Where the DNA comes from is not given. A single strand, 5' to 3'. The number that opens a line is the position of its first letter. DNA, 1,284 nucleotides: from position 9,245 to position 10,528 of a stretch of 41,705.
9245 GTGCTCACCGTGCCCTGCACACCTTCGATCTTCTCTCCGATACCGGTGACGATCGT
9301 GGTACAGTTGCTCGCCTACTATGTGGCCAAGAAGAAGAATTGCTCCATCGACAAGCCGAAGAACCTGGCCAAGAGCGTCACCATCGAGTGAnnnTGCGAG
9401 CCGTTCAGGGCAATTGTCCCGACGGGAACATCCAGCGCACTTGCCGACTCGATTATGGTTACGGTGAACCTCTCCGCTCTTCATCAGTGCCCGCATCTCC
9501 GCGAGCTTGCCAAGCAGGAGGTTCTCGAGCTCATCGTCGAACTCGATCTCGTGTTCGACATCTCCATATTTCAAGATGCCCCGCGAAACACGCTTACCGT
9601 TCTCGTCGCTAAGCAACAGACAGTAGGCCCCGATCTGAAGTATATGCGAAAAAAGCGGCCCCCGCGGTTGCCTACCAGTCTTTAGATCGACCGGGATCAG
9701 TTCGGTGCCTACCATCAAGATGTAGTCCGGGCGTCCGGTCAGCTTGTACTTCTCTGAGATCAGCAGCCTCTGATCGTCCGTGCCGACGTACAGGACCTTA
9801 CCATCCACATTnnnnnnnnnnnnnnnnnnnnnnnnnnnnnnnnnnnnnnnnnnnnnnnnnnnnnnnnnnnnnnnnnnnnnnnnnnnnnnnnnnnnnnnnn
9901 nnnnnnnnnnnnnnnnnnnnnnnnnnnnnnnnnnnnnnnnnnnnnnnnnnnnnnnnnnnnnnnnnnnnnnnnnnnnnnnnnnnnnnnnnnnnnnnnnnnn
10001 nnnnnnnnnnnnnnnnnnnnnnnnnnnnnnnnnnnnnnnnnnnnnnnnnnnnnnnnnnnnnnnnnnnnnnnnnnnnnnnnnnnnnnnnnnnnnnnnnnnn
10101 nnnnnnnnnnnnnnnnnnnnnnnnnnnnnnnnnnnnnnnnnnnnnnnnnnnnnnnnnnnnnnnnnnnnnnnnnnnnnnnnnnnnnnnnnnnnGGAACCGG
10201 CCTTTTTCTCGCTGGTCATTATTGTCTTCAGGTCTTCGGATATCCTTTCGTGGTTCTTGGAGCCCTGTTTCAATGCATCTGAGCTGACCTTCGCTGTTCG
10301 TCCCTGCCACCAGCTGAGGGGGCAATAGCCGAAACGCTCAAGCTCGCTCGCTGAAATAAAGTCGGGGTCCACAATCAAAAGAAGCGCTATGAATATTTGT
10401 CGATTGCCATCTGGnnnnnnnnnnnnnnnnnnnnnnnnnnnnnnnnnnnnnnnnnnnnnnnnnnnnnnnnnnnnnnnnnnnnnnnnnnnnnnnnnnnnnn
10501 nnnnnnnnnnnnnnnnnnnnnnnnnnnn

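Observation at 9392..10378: Cas4-family Fe-S nuclease interrupted by a four-helix membrane insertion, with no CRISPR locus nearby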

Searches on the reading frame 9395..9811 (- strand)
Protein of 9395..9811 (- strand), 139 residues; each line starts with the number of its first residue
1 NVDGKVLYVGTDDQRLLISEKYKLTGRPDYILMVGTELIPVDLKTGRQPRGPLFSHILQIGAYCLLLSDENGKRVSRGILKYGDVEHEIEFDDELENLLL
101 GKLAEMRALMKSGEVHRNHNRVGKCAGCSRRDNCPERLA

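Call 39: find_related_loci(query=A2, collection=genome_contigs, flank=6000)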
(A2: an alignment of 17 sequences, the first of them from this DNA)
Query A2 (139 aa) in genome_contigs; peptide patterns used: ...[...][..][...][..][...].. (x = any residue, [..] = any of these).
294 stretches matched a pattern; 291 encode a relative of the query (tblastn E <= 1e-3); the best 80 are kept; 80 distinct loci.
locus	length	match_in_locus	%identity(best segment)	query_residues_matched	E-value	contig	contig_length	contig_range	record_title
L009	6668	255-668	96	1-138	2e-89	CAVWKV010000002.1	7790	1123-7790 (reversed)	MAG: uncultured Methanomassiliicoccales archaeon isolate MFD02138.bin.1.27 genome assembly, contig: contig_100921, whole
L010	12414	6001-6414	94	1-138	4e-89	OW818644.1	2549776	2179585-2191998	metagenome genome assembly, chromosome: 1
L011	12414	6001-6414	93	1-138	3e-88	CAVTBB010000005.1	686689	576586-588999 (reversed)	MAG: uncultured Methanomassiliicoccales archaeon isolate MFD02416.bin.1.122 genome assembly, contig: contig_95278, whole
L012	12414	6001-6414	89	1-138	9e-85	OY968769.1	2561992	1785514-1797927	MAG: uncultured Methanomassiliicoccales archaeon isolate MFD00905.bin.2.112 genome assembly, chromosome: 1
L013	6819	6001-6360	91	1-120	3e-73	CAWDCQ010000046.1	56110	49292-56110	MAG: uncultured Methanomassiliicoccales archaeon isolate MFD04780.bin.2.98 genome assembly, contig: contig_151208, whole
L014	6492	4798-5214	65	1-139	5e-65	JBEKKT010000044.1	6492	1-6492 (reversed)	MAG: Methanomassiliicoccales archaeon isolate SPRUCE 353 SPRUCE_353_44, whole genome shotgun sequence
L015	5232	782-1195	66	1-138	3e-64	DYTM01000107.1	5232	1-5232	MAG TPA_asm: Methanomassiliicoccus sp. isolate DR5_59_6 Afr_mines_DR5_3067_length_5232_cov_2_350010, whole genome shotgu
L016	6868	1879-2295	63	1-139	7e-64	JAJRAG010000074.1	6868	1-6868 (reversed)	MAG: Methanomassiliicoccales archaeon isolate OWC_0006 OWC_0006_k121_3240720, whole genome shotgun sequence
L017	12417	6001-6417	64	1-139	7e-64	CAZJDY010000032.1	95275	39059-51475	MAG TPA_asm: uncultured Methanomassiliicoccaceae archaeon isolate binchicken_co167_198 genome assembly, contig: k141_298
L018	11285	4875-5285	65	2-138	2e-63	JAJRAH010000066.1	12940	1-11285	MAG: Methanomassiliicoccales archaeon isolate OWC_0007 OWC_0007_k121_5472020, whole genome shotgun sequence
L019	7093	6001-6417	63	1-139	4e-63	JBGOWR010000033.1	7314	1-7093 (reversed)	MAG: Thermoplasmata archaeon isolate OBJ_0618_130150_88 k141_7506212_length_7314_cov_17.3377, whole genome shotgun seque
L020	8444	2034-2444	64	2-138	3e-62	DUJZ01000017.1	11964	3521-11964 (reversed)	MAG TPA_asm: Methanomassiliicoccales archaeon isolate UBA8940 contig_63425, whole genome shotgun sequence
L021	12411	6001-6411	64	2-138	6e-62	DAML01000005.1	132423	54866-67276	MAG TPA_asm: Methanomassiliicoccaceae archaeon UBA472 UBA472_contig_4817, whole genome shotgun sequence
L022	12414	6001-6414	66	2-139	1e-61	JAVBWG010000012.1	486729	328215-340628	MAG: Methanomassiliicoccales archaeon isolate ZNE14_Bin65 all_Scaff011717, whole genome shotgun sequence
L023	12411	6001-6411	64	2-138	9e-62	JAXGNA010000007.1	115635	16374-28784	MAG: Methanomassiliicoccales archaeon isolate AnMBR.bin245 bin245_7, whole genome shotgun sequence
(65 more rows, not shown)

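Call 91: find_related_loci(query=A2, collection=viral_contigs, flank=5000)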
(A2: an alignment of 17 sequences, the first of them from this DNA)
Query A2 (139 aa) in viral_contigs; peptide patterns used: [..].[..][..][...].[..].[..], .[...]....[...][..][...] (x = any residue, [..] = any of these).
53 stretches matched a pattern, but none encodes a relative of the query by tblastn (E <= 1e-3).

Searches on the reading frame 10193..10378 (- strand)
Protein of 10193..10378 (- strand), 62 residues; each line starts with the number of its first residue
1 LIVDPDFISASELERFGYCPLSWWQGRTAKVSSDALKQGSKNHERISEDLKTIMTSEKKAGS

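Call 71: search_protein_families(library=ncbifam, proteins=[window:10193-10378:-], max_evalue=1)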
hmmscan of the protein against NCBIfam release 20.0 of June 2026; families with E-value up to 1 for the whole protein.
seq(62 aa): 0 families

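Call 72: search_protein_families(library=pfam, proteins=[window:10193-10378:-], max_evalue=1)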
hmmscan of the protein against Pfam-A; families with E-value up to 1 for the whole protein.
seq(62 aa): 1 family
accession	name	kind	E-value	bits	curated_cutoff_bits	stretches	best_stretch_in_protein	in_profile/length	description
PF12705.13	PDDEXK_1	-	0.037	14.4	22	1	8-47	2-46/247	PD-(D/E)XK nuclease superfamily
